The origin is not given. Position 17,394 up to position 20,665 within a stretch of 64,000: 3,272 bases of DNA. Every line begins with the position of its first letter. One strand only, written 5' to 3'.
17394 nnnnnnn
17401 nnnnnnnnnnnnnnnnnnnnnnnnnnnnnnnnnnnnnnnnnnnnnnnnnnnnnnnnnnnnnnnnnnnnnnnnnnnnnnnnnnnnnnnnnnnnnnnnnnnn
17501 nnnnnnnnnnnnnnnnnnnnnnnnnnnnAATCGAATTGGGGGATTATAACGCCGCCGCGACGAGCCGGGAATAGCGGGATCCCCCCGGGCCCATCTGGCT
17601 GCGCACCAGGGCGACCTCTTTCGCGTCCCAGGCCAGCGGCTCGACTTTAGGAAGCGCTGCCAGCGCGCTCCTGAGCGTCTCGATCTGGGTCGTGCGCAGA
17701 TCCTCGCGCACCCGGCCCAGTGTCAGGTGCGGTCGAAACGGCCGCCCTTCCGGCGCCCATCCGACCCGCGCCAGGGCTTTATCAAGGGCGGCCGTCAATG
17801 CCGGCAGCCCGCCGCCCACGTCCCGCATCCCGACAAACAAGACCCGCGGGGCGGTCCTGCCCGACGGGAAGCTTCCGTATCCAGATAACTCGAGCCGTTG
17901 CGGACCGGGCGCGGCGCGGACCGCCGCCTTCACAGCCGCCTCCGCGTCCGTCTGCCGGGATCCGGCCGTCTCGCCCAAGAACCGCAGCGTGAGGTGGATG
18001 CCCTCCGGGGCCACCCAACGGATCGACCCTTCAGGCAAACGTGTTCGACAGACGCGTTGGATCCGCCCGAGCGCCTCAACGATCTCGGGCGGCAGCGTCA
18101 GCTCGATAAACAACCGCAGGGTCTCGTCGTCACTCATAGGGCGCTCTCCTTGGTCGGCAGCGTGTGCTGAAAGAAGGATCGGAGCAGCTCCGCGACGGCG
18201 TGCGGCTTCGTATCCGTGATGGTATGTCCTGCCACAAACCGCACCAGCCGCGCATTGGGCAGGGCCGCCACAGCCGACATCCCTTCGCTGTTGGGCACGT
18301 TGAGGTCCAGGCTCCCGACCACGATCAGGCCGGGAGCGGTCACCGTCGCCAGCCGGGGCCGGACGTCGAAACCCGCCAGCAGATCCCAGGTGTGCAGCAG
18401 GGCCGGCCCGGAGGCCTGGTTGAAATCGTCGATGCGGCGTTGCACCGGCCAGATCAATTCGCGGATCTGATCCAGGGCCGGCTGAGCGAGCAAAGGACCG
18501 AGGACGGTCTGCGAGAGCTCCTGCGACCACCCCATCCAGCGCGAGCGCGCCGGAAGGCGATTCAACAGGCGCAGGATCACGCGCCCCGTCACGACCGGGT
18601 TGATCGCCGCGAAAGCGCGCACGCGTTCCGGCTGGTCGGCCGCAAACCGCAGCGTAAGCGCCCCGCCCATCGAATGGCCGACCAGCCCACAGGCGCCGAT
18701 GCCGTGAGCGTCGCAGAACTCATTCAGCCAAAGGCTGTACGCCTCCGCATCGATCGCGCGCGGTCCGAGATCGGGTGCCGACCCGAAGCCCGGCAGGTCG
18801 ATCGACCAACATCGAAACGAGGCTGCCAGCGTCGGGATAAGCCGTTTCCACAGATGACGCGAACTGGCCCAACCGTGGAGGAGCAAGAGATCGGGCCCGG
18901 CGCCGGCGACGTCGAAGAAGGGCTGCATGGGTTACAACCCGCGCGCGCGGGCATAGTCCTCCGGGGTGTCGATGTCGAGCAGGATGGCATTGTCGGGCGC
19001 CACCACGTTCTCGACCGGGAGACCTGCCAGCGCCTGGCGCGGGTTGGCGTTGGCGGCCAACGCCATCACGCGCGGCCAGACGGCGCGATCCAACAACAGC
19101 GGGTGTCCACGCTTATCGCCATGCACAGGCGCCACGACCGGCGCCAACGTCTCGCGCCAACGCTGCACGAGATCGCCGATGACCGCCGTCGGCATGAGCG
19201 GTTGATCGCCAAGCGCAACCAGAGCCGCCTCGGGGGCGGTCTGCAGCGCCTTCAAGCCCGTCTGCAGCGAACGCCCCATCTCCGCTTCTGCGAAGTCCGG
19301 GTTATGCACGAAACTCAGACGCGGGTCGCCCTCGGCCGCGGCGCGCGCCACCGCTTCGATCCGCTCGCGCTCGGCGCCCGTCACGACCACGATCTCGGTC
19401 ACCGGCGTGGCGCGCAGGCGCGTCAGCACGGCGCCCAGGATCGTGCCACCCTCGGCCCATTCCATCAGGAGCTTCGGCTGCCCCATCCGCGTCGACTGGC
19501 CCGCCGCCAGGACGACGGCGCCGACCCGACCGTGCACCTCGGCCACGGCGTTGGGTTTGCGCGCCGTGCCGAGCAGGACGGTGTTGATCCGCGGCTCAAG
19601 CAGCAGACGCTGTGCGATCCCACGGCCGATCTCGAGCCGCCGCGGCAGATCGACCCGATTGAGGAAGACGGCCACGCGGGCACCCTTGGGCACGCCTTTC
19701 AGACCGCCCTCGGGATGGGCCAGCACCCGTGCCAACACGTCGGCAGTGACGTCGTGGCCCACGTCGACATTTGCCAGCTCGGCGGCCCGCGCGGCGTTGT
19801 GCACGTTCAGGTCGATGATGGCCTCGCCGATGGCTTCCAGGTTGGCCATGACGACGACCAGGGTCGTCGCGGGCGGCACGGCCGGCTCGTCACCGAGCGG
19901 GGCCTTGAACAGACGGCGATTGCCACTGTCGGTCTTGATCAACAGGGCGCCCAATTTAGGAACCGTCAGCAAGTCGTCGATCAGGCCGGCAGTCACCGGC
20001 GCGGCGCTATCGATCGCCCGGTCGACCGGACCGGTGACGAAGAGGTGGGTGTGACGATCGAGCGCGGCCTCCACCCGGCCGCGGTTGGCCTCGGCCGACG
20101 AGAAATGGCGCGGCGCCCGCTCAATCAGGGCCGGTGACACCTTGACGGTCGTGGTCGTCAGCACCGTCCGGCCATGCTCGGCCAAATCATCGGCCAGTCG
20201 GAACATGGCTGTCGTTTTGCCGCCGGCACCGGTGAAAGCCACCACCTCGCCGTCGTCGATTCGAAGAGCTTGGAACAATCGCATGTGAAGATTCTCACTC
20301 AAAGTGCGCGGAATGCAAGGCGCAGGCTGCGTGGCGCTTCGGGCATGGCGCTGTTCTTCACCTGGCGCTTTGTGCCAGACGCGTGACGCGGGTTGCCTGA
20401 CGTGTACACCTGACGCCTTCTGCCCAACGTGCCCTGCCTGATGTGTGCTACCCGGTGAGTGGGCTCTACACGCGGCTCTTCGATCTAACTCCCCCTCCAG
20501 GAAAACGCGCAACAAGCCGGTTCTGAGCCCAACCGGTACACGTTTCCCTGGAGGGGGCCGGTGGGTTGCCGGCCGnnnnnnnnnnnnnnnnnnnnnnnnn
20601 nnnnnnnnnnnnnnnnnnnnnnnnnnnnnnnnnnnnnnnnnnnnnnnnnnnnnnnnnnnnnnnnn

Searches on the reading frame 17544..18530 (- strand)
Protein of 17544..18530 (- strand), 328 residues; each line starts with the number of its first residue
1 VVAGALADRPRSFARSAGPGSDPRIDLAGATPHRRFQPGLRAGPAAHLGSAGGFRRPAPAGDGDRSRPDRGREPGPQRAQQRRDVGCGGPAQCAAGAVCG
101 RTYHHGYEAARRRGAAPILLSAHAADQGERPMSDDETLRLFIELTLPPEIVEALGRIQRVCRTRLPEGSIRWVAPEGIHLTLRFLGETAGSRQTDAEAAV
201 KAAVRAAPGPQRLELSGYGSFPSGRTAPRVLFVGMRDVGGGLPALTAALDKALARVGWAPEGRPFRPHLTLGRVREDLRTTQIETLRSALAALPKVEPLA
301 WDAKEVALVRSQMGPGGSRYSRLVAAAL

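Call 72: search_protein_families(library=pfam, proteins=[window:17544-18530:-], max_evalue=0.0001)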
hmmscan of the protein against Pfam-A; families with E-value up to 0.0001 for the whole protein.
window:17544-18530:- (328 aa): 2 families
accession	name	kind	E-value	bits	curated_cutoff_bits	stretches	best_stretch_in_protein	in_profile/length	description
PF02834.22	LigT_PEase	-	1.1e-23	83.7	23.3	2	145-231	2-86/87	LigT like Phosphoesterase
PF13563.12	2_5_RNA_ligase2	-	3.9e-14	53.4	27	1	173-312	21-149/152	2'-5' RNA ligase superfamily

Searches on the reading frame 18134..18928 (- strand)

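Call 72: search_protein_families(library=pfam, proteins=[window:18134-18928:-], max_evalue=0.0001)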
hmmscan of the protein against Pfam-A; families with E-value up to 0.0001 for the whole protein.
window:18134-18928:- (264 aa): 4 families
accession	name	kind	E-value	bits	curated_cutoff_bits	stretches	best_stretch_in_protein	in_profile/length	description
PF00561.26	Abhydrolase_1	-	4.2e-25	89.3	25.8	1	14-235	3-238/245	alpha/beta hydrolase fold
PF12697.13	Abhydrolase_6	-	1.2e-19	72.3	26.3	1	14-247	1-216/217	Alpha/beta hydrolase family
PF12146.15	Hydrolase_4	-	1.2e-10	41.5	27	1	14-225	7-219/239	Serine aminopeptidase, S33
PF00326.27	Peptidase_S9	-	4e-06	26.9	22.6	0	80-137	66-122/213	Prolyl oligopeptidase family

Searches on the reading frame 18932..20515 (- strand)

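Call 72: search_protein_families(library=pfam, proteins=[window:18932-20515:-], max_evalue=0.0001)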
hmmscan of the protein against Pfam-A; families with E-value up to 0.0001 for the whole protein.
window:18932-20515:- (527 aa): 2 families
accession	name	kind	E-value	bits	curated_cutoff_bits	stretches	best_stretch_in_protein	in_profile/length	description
PF12804.13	NTP_transf_3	-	2.8e-33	115.8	27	1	333-497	1-155/160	MobA-like NTP transferase domain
PF19842.5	YqeC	-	1.9e-24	87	27.6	1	92-241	1-144/145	YqeC protein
